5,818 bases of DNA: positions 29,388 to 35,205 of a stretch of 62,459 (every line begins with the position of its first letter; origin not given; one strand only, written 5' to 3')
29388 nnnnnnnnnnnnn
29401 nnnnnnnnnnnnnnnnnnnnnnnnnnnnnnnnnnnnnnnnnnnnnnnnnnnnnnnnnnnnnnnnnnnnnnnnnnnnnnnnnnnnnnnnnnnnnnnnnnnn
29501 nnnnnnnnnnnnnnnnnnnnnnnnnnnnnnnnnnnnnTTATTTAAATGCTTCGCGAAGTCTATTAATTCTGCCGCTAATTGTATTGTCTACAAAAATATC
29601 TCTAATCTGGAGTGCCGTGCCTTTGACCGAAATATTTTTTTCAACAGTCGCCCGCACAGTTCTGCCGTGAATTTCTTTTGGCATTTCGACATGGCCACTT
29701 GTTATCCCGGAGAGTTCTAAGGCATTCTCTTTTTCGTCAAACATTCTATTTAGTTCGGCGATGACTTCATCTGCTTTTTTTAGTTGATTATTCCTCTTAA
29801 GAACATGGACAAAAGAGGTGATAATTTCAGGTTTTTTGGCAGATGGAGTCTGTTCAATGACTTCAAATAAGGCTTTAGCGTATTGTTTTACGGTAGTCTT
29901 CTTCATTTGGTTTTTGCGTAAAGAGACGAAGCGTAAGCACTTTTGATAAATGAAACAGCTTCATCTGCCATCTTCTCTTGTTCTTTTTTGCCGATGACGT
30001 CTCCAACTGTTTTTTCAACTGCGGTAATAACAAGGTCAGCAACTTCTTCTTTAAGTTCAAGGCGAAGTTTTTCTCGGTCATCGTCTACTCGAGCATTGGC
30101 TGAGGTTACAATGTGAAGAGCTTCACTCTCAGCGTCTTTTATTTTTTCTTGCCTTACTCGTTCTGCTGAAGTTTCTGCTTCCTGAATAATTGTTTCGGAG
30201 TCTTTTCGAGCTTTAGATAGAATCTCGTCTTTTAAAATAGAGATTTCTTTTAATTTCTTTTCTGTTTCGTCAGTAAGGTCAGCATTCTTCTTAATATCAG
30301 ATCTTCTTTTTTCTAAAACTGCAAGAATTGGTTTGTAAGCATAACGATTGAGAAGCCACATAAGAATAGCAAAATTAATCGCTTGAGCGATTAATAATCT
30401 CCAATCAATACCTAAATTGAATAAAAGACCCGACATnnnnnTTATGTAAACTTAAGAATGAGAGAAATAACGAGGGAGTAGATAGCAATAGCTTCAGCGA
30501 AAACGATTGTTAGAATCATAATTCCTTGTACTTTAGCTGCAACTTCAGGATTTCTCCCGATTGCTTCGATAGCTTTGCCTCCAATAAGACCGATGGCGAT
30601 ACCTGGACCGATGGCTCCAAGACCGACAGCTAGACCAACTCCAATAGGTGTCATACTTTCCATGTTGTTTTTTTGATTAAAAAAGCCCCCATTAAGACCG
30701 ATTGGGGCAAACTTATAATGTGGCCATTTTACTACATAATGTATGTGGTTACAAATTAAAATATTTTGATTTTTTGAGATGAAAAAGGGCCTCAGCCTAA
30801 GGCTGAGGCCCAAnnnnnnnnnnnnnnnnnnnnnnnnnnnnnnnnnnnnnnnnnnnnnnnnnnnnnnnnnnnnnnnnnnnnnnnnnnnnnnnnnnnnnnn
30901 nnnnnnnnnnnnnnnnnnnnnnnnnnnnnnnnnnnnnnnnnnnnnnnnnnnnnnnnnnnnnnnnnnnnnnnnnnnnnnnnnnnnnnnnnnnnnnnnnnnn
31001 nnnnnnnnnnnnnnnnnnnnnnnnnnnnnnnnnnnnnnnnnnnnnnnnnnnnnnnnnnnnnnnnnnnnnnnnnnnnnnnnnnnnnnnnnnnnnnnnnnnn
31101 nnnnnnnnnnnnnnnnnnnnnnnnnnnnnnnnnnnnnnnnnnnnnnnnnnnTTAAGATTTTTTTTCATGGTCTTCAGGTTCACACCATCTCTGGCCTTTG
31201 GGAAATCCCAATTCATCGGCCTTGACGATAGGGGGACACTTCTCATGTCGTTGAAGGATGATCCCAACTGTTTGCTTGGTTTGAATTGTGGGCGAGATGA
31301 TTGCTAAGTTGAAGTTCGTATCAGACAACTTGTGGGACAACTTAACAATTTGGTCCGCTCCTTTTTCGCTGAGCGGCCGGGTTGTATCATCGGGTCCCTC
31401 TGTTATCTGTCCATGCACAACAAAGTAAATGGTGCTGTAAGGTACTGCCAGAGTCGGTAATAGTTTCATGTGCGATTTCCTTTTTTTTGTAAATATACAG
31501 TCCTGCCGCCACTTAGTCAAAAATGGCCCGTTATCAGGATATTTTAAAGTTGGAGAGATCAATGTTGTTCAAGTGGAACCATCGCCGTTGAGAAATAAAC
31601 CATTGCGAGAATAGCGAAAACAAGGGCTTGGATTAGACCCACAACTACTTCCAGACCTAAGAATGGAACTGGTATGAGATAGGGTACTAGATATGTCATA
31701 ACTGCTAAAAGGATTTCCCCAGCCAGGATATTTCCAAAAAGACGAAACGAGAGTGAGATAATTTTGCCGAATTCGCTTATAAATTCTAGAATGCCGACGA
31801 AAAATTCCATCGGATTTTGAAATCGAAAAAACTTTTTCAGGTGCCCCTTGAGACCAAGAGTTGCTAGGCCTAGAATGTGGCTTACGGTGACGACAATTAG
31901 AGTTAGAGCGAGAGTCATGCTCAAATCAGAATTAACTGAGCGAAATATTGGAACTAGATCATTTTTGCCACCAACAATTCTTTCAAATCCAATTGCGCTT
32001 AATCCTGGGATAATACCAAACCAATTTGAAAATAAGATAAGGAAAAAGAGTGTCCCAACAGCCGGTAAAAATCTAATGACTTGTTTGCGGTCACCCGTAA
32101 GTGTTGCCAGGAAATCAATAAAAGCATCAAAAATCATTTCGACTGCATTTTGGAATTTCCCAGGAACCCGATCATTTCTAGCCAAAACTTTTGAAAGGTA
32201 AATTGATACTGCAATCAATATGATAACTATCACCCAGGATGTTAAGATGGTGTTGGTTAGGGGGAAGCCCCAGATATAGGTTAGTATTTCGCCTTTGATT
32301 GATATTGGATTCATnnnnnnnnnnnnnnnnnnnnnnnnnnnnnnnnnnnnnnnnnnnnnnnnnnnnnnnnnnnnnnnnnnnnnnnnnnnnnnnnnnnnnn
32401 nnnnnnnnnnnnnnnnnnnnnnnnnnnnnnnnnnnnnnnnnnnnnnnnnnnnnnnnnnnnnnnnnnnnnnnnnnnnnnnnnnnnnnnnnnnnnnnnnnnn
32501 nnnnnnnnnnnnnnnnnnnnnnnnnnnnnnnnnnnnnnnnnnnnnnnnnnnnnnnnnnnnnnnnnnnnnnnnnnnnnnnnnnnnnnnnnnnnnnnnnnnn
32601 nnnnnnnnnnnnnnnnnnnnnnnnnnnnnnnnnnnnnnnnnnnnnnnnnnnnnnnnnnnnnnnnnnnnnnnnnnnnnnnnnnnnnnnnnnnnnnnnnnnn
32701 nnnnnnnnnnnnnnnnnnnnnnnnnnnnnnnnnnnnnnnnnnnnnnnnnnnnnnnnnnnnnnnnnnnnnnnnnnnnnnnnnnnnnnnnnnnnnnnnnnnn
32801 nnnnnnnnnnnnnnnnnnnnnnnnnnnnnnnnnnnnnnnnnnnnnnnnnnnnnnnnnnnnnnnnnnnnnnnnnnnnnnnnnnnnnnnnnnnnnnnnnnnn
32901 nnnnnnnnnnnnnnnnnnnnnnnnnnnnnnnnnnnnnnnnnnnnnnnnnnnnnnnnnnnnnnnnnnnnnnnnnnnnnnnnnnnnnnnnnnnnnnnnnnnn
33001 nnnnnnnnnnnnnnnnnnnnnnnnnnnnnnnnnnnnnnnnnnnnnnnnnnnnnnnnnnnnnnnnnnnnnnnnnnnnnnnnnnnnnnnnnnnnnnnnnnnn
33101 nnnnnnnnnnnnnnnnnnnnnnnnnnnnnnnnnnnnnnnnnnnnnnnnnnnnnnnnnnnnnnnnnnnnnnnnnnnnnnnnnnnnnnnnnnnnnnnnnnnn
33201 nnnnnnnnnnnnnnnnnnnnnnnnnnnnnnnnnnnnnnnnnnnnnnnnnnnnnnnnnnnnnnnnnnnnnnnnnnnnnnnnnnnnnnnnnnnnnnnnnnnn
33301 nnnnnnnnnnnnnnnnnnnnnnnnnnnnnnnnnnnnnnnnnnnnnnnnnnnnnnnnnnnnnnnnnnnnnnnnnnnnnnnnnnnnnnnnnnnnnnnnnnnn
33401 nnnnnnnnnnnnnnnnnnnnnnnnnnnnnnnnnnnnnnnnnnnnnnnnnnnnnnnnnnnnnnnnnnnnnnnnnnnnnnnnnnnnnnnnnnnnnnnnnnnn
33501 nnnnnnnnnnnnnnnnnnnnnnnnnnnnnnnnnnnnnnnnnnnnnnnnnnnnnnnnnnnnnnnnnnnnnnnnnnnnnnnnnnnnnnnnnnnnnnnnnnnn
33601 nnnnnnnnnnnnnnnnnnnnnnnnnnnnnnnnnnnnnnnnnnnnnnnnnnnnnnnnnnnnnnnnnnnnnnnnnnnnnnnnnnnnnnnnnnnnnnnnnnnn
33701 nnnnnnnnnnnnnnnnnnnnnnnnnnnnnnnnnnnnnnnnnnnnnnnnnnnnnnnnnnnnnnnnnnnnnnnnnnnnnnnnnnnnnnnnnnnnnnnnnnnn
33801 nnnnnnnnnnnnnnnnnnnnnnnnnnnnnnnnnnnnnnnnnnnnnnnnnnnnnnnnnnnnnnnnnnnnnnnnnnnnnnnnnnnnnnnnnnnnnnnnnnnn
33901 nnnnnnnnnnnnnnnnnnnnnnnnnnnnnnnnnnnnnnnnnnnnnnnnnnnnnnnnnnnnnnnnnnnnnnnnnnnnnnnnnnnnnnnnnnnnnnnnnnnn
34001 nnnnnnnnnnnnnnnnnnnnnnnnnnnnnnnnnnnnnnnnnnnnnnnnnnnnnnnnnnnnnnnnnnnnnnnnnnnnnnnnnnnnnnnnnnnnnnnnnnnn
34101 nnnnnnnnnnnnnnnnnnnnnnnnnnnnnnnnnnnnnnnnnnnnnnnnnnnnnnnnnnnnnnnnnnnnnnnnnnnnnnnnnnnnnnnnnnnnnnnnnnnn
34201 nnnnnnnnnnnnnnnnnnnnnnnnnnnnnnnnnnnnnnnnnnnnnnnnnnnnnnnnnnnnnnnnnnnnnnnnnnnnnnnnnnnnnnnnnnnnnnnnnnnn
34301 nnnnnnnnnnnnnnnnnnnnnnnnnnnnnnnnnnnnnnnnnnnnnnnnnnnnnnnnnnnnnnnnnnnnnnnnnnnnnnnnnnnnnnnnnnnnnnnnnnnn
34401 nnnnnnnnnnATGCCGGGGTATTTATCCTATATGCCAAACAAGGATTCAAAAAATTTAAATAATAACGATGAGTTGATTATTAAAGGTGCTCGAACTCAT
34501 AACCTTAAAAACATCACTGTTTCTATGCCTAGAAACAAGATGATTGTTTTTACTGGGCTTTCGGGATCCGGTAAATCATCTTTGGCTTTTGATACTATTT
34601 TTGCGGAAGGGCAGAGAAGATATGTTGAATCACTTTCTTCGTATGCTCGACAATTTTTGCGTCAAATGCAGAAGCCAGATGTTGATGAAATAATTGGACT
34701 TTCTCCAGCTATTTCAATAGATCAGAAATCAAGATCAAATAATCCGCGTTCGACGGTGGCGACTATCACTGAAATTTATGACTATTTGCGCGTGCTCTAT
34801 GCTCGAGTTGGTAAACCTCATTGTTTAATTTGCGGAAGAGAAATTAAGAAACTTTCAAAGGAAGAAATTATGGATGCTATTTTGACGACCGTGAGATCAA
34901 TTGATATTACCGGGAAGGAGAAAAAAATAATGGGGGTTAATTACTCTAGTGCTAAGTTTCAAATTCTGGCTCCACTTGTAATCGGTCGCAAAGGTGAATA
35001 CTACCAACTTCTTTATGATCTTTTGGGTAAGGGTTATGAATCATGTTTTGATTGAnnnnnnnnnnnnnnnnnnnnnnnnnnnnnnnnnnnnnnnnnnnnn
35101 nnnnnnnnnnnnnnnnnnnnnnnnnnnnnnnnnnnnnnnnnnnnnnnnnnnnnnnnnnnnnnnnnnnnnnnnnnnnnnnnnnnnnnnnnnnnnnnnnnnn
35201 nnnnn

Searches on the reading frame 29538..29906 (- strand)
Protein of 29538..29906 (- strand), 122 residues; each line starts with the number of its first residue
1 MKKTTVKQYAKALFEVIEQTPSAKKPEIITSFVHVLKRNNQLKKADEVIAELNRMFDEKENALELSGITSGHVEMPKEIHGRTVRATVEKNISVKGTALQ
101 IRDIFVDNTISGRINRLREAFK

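Call 27: search_protein_families(library=pfam, proteins=[window:29538-29906:-])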
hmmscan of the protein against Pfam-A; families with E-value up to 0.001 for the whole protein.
window:29538-29906:- (122 aa): 1 family
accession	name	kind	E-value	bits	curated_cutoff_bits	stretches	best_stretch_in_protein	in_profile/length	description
PF00213.23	OSCP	-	1.7e-05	25.4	22.3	0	24-120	64-171/172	ATP synthase delta (OSCP) subunit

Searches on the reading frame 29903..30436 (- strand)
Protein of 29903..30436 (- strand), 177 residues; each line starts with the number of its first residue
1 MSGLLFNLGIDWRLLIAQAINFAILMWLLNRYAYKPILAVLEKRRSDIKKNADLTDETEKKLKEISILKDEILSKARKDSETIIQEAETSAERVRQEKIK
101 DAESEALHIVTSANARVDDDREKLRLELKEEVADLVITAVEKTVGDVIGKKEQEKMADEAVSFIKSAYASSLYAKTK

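Call 27: search_protein_families(library=pfam, proteins=[window:29903-30436:-])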
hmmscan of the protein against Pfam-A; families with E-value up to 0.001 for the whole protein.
window:29903-30436:- (177 aa): 1 family
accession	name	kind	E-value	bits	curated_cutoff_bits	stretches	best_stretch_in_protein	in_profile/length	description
PF00430.23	ATP-synt_B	-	5.8e-23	81.9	28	1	15-144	2-131/132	ATP synthase B/B' CF(0)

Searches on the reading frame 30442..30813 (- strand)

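Call 27: search_protein_families(library=pfam, proteins=[window:30442-30813:-])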
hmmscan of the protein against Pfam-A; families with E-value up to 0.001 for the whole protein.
window:30442-30813:- (123 aa): 1 family
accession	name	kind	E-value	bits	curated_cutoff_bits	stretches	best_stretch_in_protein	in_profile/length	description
PF00137.26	ATP-synt_C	-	3.2e-18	66.2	24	1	57-120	1-60/60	ATP synthase subunit C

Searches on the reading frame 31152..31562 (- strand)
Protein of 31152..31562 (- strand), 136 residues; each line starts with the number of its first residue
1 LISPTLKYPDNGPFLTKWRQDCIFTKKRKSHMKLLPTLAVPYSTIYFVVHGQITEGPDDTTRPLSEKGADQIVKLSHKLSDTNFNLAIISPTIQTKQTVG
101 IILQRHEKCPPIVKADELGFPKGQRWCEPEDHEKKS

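Call 27: search_protein_families(library=pfam, proteins=[window:31152-31562:-])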
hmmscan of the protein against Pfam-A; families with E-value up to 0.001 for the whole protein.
window:31152-31562:- (136 aa): 1 family
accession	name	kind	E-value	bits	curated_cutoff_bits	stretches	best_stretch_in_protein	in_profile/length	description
PF00300.27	His_Phos_1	-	2.5e-05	24.5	21.7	1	45-116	1-75/194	Histidine phosphatase superfamily (branch 1)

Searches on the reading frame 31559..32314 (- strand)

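Call 27: search_protein_families(library=pfam, proteins=[window:31559-32314:-])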
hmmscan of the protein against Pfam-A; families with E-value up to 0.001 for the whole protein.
window:31559-32314:- (251 aa): 1 family
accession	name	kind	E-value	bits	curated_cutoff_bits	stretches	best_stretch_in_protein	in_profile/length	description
PF00119.25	ATP-synt_A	-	2.7e-44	152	33.9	1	24-242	2-217/217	ATP synthase A chain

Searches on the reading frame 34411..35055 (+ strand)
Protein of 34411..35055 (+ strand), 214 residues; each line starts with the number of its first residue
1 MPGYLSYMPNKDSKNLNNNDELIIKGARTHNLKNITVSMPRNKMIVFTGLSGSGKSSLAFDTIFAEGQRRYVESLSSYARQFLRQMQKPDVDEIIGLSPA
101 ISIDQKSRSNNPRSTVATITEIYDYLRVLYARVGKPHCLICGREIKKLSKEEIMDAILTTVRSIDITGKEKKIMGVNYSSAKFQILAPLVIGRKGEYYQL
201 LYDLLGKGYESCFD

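Call 26: search_protein_families(library=pfam, proteins=[window:34411-35055:+])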
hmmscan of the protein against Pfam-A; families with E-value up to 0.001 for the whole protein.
window:34411-35055:+ (214 aa): 1 family
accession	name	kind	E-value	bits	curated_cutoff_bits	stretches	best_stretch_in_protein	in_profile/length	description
PF17760.6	UvrA_inter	-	0.00011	22.4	23.3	1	178-210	14-46/109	UvrA interaction domain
